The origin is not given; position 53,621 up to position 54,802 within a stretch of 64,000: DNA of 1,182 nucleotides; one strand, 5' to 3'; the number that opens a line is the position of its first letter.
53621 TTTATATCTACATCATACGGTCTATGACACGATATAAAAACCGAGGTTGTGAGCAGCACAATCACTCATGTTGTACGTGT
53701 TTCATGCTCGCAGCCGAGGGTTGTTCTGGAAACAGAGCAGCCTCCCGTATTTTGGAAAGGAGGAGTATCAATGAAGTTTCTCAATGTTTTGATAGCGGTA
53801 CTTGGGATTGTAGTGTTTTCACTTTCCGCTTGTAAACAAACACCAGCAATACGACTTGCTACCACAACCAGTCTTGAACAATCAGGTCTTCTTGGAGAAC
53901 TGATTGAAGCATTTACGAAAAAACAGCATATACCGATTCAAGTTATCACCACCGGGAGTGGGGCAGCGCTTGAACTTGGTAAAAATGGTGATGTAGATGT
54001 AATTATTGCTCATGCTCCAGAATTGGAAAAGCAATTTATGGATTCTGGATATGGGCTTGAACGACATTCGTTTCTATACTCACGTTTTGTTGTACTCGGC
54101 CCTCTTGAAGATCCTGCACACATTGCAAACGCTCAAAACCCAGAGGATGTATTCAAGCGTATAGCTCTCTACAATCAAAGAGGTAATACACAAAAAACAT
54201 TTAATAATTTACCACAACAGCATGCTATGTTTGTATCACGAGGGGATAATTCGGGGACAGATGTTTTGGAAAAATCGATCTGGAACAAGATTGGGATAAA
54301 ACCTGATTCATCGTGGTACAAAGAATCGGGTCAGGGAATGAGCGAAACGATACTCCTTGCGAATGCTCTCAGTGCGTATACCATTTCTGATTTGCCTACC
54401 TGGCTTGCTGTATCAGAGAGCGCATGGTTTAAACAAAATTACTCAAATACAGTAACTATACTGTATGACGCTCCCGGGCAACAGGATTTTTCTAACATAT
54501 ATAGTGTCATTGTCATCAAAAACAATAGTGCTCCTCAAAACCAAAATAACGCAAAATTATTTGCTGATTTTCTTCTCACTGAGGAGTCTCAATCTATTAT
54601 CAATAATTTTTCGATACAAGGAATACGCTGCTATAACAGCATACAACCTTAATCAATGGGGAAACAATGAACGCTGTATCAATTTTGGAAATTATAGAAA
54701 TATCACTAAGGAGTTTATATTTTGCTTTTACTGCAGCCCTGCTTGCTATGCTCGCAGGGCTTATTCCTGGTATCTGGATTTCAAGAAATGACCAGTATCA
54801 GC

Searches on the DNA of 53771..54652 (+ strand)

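Call 21: search_rna_families(sources=[L001, L004, L006, L007, L008, L009, L011, L012, L013, L041, L055, L085, L016, L010, L058, L077, L078, L047, L048, L035], threshold=gathering, show_alignments=4)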
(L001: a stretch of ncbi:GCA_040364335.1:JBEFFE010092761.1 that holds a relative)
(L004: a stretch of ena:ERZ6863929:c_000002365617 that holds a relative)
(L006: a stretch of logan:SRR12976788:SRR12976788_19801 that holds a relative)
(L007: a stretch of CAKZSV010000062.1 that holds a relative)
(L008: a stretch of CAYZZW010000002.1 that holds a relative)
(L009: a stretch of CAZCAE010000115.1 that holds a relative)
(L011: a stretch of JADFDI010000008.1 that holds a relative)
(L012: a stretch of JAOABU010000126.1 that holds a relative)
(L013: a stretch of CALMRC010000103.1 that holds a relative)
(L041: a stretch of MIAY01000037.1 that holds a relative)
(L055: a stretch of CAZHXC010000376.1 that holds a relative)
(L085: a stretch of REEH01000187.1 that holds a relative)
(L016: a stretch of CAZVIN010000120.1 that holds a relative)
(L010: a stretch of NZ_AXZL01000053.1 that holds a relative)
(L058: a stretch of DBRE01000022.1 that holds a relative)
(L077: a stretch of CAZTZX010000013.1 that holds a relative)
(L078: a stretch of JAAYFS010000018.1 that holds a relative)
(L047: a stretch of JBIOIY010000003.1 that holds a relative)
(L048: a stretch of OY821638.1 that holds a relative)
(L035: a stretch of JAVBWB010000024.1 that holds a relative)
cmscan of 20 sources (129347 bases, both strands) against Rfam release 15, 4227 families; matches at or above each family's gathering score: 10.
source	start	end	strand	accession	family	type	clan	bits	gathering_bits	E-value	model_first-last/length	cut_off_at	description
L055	39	158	+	RF01055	Molybdenum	Cis-reg; riboswitch;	-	75.2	36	4.6e-16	1-135/135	no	Molybdenum/Tungsten riboswitch aptamer (Moco RNA motif)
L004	687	877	+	RF01055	Molybdenum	Cis-reg; riboswitch;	-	71.2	36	7.1e-15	1-135/135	no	Molybdenum/Tungsten riboswitch aptamer (Moco RNA motif)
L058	2765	2885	+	RF01055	Molybdenum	Cis-reg; riboswitch;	-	70.6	36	1e-14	1-135/135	no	Molybdenum/Tungsten riboswitch aptamer (Moco RNA motif)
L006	3247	3436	+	RF01055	Molybdenum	Cis-reg; riboswitch;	-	70.2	36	1.4e-14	1-135/135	no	Molybdenum/Tungsten riboswitch aptamer (Moco RNA motif)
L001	5932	6111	+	RF01055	Molybdenum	Cis-reg; riboswitch;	-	67.2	36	1e-13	1-135/135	no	Molybdenum/Tungsten riboswitch aptamer (Moco RNA motif)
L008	2788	2935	+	RF01055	Molybdenum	Cis-reg; riboswitch;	-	63.8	36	1.1e-12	1-135/135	no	Molybdenum/Tungsten riboswitch aptamer (Moco RNA motif)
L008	1013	1135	+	RF01055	Molybdenum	Cis-reg; riboswitch;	-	63.4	36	1.4e-12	1-135/135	no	Molybdenum/Tungsten riboswitch aptamer (Moco RNA motif)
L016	2569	2690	+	RF01055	Molybdenum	Cis-reg; riboswitch;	-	61.6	36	4.6e-12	1-135/135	no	Molybdenum/Tungsten riboswitch aptamer (Moco RNA motif)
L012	866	1062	+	RF01055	Molybdenum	Cis-reg; riboswitch;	-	56.9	36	1.1e-10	1-135/135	no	Molybdenum/Tungsten riboswitch aptamer (Moco RNA motif)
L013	2662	2844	+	RF01055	Molybdenum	Cis-reg; riboswitch;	-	49.6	36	1.5e-08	1-135/135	no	Molybdenum/Tungsten riboswitch aptamer (Moco RNA motif)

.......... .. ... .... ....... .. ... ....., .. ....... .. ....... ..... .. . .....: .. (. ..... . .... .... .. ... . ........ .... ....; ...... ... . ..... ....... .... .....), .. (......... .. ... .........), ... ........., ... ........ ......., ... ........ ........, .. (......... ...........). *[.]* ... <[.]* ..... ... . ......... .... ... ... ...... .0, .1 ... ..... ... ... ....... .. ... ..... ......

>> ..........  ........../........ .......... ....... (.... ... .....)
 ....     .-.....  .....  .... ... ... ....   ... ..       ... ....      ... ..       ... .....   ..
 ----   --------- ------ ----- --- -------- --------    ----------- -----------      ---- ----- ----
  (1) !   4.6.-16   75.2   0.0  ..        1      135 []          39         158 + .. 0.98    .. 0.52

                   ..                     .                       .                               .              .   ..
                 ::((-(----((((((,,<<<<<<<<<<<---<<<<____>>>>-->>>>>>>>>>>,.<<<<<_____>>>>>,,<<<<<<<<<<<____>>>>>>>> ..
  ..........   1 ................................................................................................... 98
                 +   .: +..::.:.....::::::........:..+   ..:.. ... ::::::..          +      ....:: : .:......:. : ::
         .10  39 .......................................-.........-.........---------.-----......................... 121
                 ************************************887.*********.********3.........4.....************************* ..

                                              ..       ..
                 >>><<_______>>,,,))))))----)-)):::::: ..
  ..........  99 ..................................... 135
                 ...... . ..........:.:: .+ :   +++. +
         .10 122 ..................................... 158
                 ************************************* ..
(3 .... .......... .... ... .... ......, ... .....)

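Call 23: search_rna_families(sources=[L014, L017, L019, L021, L022, L023, L024, L025, L027, L028, L029, L030, L033, L034, L036, L040, L042, L043, L044, L050], threshold=gathering)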
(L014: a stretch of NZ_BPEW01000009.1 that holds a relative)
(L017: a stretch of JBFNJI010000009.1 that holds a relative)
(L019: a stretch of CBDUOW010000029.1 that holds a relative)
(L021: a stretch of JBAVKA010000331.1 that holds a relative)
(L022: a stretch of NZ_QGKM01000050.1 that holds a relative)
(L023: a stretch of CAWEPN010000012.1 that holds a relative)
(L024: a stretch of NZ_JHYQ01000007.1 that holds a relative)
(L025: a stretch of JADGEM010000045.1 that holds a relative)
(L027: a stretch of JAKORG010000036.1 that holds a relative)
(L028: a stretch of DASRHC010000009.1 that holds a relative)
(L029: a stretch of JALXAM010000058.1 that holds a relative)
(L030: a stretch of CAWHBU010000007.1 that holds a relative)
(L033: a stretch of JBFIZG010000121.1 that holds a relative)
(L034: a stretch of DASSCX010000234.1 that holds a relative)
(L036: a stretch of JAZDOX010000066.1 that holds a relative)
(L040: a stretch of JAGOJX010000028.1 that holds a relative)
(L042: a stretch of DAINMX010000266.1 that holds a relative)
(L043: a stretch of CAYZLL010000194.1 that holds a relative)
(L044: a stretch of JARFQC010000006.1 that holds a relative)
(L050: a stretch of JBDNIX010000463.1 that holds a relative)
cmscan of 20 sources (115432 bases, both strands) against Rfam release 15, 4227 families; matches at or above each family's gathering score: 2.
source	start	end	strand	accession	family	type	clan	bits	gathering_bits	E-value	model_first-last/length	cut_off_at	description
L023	5391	5507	+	RF01055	Molybdenum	Cis-reg; riboswitch;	-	63.1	36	1.5e-12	1-135/135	no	Molybdenum/Tungsten riboswitch aptamer (Moco RNA motif)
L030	6153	6214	+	RF03057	nhaA-I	Cis-reg; riboswitch;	-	47.7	37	4.3e-06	1-55/55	no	nhaA-I RNA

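Call 30: search_rna_families(sources=[L087, L088, L052, L053, L064, L065, L066, L073, L074, L076, L079, L080, L081, L086, L049, L061, L069, L070, L071, L045], threshold=gathering, show_alignments=2)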
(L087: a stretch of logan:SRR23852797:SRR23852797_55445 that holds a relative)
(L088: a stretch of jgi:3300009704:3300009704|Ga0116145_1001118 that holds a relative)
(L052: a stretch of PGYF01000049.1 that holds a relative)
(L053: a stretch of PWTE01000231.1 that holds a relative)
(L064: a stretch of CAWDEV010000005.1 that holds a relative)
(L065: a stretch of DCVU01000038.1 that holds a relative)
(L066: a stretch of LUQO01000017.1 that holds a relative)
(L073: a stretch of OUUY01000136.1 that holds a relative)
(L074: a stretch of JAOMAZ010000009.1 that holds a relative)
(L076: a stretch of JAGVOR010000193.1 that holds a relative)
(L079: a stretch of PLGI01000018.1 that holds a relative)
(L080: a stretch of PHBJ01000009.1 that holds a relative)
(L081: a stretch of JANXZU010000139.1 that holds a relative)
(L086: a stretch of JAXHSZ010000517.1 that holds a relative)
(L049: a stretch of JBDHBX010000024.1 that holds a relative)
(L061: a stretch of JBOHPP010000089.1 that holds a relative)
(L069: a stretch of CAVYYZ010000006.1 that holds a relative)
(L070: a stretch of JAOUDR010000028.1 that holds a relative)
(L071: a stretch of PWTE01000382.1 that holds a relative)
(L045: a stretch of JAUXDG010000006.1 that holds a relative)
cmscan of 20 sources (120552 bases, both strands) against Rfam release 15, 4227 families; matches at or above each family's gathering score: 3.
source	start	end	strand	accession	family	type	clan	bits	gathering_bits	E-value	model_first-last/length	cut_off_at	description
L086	2807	2926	+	RF01055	Molybdenum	Cis-reg; riboswitch;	-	76.3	36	2.1e-16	1-135/135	no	Molybdenum/Tungsten riboswitch aptamer (Moco RNA motif)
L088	2833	3012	+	RF01055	Molybdenum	Cis-reg; riboswitch;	-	67.2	36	9.7e-14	1-135/135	no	Molybdenum/Tungsten riboswitch aptamer (Moco RNA motif)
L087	463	640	+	RF01055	Molybdenum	Cis-reg; riboswitch;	-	63.3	36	1.4e-12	1-135/135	no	Molybdenum/Tungsten riboswitch aptamer (Moco RNA motif)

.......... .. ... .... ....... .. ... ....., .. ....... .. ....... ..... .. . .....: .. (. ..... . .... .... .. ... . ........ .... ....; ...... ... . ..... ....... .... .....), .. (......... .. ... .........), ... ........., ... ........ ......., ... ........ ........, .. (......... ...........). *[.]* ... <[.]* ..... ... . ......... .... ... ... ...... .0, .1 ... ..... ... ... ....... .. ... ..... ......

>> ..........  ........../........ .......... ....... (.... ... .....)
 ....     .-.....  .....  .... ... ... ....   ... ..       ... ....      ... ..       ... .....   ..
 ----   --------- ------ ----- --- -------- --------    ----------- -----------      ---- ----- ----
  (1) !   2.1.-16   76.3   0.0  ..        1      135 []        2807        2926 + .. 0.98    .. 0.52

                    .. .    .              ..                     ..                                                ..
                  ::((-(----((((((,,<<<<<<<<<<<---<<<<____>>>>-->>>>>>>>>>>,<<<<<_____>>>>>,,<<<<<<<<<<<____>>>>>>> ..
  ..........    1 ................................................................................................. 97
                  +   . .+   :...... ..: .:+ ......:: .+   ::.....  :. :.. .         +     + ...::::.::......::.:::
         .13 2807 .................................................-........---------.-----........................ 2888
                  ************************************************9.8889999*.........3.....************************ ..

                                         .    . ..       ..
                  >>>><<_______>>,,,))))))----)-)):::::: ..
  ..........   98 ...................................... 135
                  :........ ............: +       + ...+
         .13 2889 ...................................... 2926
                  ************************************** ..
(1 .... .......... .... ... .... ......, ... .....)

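Call 49: build_rna_model(alignment_id=A5, structure=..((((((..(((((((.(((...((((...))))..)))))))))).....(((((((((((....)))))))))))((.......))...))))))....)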
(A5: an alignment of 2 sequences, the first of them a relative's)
Model R1 built from alignment A5 (2 sequences, 102 columns); structure: as given.
model positions 102; base pairs 33; branch points 2; effective number of sequences 0.62; information 0.59 bits per position. Calibrated on 0.2 Mb of random sequence (short: E-values are rough).
structure used (alignment columns):
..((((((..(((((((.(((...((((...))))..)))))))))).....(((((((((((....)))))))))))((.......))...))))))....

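Call 50: search_with_rna_model(model_id=R1, sources=[window, L001, L003, L004, L006, L007, L008, L009, L010, L011, L012, L013, L014, L015, L016, L017, L018, L019, L020, L021, L022, L023, L024, L025, L026, L027, L028, L029, L030, L031, L032, L033, L034, L035, L036, L037, L038, L039, L040, L041, L042, L043, L044, L045, L046, L047, L048, L049, L050, L051, L052, L053, L054, L055, L056, L057, L058, L059, L060, L061, L062, L063, L064, L065, L066, L067, L068, L069, L070, L071, L072, L073, L074, L075, L076, L077, L078, L079, L080, L081, L082, L083, L084, L085, L086, L087, L088], max_evalue=0.01, make_alignment=true)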
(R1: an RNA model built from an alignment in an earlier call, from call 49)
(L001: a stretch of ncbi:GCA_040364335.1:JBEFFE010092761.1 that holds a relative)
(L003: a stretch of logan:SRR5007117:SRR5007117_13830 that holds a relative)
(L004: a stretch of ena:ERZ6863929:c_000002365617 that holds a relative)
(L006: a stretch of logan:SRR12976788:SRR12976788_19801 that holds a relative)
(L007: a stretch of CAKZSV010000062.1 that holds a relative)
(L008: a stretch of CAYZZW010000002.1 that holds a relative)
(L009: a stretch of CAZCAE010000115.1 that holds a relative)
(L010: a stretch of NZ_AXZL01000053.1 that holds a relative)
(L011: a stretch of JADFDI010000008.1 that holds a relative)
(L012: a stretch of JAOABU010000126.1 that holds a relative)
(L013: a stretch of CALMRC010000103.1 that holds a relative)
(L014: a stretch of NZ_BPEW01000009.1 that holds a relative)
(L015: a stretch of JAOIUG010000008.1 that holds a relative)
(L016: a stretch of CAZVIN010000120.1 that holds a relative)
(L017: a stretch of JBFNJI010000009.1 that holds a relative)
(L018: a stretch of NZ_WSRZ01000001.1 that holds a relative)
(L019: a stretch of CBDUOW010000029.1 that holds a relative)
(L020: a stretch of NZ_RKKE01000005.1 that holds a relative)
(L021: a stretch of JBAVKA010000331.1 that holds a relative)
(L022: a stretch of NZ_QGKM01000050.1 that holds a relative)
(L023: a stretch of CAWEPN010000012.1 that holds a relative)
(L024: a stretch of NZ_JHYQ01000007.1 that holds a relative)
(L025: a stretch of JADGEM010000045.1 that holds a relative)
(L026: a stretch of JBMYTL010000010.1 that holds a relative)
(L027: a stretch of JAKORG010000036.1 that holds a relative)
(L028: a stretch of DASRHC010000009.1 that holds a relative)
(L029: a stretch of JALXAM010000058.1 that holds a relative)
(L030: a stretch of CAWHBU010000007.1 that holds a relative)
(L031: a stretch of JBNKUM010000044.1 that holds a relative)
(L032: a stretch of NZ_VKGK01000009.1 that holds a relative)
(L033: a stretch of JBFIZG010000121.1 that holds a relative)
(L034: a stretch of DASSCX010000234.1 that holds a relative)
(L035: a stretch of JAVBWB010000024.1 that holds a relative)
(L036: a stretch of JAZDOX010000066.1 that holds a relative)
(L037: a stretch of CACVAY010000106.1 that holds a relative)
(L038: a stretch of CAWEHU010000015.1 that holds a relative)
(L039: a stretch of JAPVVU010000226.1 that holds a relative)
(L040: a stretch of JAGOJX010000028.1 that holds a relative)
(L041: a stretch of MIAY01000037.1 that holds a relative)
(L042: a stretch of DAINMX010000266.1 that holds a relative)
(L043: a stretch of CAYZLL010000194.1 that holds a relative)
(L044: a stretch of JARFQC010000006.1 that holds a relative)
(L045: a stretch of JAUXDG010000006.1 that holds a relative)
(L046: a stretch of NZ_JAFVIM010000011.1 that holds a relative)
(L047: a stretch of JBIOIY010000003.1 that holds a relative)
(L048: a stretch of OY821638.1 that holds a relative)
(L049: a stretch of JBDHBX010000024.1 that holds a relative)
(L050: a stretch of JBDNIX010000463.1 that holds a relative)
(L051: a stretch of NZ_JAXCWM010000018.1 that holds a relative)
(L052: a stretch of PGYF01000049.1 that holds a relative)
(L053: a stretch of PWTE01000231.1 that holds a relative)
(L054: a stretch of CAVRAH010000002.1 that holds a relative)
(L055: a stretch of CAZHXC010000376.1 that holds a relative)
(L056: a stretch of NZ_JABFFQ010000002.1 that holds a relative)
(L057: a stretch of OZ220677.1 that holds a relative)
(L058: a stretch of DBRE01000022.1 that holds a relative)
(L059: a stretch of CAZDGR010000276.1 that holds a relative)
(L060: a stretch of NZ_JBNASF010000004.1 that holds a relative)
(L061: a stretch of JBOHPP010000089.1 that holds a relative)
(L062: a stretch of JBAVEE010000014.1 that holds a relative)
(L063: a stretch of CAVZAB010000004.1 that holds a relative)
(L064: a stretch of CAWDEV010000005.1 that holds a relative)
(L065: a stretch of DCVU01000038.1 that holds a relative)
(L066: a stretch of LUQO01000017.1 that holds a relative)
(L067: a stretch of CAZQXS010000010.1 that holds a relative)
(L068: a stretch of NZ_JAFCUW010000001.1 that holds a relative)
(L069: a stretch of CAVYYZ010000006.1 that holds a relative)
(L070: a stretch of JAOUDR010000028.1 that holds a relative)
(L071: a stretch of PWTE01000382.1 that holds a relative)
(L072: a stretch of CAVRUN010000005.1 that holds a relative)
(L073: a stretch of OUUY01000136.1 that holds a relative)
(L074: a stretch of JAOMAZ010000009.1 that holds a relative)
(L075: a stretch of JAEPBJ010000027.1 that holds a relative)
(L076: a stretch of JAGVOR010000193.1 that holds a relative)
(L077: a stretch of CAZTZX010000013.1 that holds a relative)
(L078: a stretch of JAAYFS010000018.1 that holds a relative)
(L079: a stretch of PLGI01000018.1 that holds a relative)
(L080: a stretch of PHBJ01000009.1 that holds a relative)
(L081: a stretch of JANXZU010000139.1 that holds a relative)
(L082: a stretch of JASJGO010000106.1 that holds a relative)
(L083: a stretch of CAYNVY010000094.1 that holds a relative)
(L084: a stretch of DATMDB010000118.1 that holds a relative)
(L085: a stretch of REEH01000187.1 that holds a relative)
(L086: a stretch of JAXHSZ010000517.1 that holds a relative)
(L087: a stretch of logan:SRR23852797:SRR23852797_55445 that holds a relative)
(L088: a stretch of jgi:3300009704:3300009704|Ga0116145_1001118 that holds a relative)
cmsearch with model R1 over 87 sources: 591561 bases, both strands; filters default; matches with E-value up to 0.01: 15.
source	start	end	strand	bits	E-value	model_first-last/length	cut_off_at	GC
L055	47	148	+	127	1.2e-33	1-102/102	no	0.55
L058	2773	2875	+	56.5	4.2e-13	1-102/102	no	0.49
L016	2577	2680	+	52.4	6.8e-12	1-102/102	no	0.57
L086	2815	2916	+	49.1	6.2e-11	1-102/102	no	0.56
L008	1021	1125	+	35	8e-07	1-102/102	no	0.7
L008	2839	2920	+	32.1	5.4e-06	1-102/102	no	0.62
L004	750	867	+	31.7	7.3e-06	1-102/102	no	0.49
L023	5399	5497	+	29.5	3.2e-05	1-102/102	no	0.59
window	53680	53768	+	25.7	0.0004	1-102/102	no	0.48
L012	956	1051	+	25.3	0.00054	1-102/102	no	0.56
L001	6035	6100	+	24.7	0.00079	1-102/102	no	0.47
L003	1599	1664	+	24.7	0.00079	1-102/102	no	0.47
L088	2936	3001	+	24.7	0.00079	1-102/102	no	0.47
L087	531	622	+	21.8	0.0057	7-94/102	no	0.6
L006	3334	3426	+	21.2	0.0081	1-102/102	no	0.54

Alignment A6: 15 matches aligned to the model, 144 columns, each read 5' to 3' on its own strand. Consensus structure (alignment columns), stored with it:
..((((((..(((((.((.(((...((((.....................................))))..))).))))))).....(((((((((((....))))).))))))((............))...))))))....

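Call 51: search_rna_families(sources=[L087, L008, L012, L013, L016, L023], threshold=gathering, show_alignments=7)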
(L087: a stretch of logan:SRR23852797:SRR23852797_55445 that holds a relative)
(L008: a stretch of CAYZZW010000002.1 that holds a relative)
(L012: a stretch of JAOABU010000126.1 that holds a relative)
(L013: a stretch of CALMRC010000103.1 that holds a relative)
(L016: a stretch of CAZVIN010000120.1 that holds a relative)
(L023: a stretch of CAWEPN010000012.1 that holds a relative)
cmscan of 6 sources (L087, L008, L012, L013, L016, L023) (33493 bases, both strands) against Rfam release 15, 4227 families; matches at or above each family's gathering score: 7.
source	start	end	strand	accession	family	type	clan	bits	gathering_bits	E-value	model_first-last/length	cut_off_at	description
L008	2788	2935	+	RF01055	Molybdenum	Cis-reg; riboswitch;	-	63.8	36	2.8e-13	1-135/135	no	Molybdenum/Tungsten riboswitch aptamer (Moco RNA motif)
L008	1013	1135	+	RF01055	Molybdenum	Cis-reg; riboswitch;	-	63.4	36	3.5e-13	1-135/135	no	Molybdenum/Tungsten riboswitch aptamer (Moco RNA motif)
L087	463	640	+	RF01055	Molybdenum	Cis-reg; riboswitch;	-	63.3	36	3.9e-13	1-135/135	no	Molybdenum/Tungsten riboswitch aptamer (Moco RNA motif)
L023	5391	5507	+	RF01055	Molybdenum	Cis-reg; riboswitch;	-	63.1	36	4.3e-13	1-135/135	no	Molybdenum/Tungsten riboswitch aptamer (Moco RNA motif)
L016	2569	2690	+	RF01055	Molybdenum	Cis-reg; riboswitch;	-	61.6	36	1.2e-12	1-135/135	no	Molybdenum/Tungsten riboswitch aptamer (Moco RNA motif)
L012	866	1062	+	RF01055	Molybdenum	Cis-reg; riboswitch;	-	56.9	36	2.9e-11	1-135/135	no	Molybdenum/Tungsten riboswitch aptamer (Moco RNA motif)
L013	2662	2844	+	RF01055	Molybdenum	Cis-reg; riboswitch;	-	49.6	36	4e-09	1-135/135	no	Molybdenum/Tungsten riboswitch aptamer (Moco RNA motif)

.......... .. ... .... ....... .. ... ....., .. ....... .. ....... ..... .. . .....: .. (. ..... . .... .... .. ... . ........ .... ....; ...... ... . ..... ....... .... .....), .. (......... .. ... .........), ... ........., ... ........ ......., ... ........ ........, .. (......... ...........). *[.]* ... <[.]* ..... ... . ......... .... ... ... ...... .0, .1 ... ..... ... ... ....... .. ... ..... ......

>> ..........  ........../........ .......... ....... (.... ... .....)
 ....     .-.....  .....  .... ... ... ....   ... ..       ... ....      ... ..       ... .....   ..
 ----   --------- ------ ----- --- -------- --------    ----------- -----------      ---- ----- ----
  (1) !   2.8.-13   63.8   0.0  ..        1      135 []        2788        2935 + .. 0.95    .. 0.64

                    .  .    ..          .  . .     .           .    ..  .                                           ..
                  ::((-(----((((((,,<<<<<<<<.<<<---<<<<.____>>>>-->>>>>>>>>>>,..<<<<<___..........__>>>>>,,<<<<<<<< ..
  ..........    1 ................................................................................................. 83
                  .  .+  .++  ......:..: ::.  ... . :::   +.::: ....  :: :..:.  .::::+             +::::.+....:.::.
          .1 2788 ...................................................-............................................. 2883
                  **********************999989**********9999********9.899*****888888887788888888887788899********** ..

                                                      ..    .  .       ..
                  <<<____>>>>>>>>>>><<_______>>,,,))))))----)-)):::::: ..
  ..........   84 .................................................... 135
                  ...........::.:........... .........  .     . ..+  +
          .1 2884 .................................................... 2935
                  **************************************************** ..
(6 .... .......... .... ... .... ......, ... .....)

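Call 71: search_rna_families(sources=[L094, L095, L096, L097, L098], threshold=gathering, show_alignments=6)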
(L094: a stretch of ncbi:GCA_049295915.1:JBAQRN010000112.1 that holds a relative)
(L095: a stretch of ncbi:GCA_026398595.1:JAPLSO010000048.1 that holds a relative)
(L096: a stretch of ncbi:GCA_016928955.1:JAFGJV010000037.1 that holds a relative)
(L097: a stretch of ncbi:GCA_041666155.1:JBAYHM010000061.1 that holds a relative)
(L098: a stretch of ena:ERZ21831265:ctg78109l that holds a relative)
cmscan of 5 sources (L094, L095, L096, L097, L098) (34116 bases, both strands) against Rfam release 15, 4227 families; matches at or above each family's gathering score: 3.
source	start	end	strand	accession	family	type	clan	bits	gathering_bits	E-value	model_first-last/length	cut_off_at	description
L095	2843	3011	+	RF01055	Molybdenum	Cis-reg; riboswitch;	-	56.1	36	4.9e-11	1-135/135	no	Molybdenum/Tungsten riboswitch aptamer (Moco RNA motif)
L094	2818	3011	+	RF01055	Molybdenum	Cis-reg; riboswitch;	-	50.7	36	2e-09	1-135/135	no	Molybdenum/Tungsten riboswitch aptamer (Moco RNA motif)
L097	2854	3009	+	RF01055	Molybdenum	Cis-reg; riboswitch;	-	46.8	36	2.7e-08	1-135/135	no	Molybdenum/Tungsten riboswitch aptamer (Moco RNA motif)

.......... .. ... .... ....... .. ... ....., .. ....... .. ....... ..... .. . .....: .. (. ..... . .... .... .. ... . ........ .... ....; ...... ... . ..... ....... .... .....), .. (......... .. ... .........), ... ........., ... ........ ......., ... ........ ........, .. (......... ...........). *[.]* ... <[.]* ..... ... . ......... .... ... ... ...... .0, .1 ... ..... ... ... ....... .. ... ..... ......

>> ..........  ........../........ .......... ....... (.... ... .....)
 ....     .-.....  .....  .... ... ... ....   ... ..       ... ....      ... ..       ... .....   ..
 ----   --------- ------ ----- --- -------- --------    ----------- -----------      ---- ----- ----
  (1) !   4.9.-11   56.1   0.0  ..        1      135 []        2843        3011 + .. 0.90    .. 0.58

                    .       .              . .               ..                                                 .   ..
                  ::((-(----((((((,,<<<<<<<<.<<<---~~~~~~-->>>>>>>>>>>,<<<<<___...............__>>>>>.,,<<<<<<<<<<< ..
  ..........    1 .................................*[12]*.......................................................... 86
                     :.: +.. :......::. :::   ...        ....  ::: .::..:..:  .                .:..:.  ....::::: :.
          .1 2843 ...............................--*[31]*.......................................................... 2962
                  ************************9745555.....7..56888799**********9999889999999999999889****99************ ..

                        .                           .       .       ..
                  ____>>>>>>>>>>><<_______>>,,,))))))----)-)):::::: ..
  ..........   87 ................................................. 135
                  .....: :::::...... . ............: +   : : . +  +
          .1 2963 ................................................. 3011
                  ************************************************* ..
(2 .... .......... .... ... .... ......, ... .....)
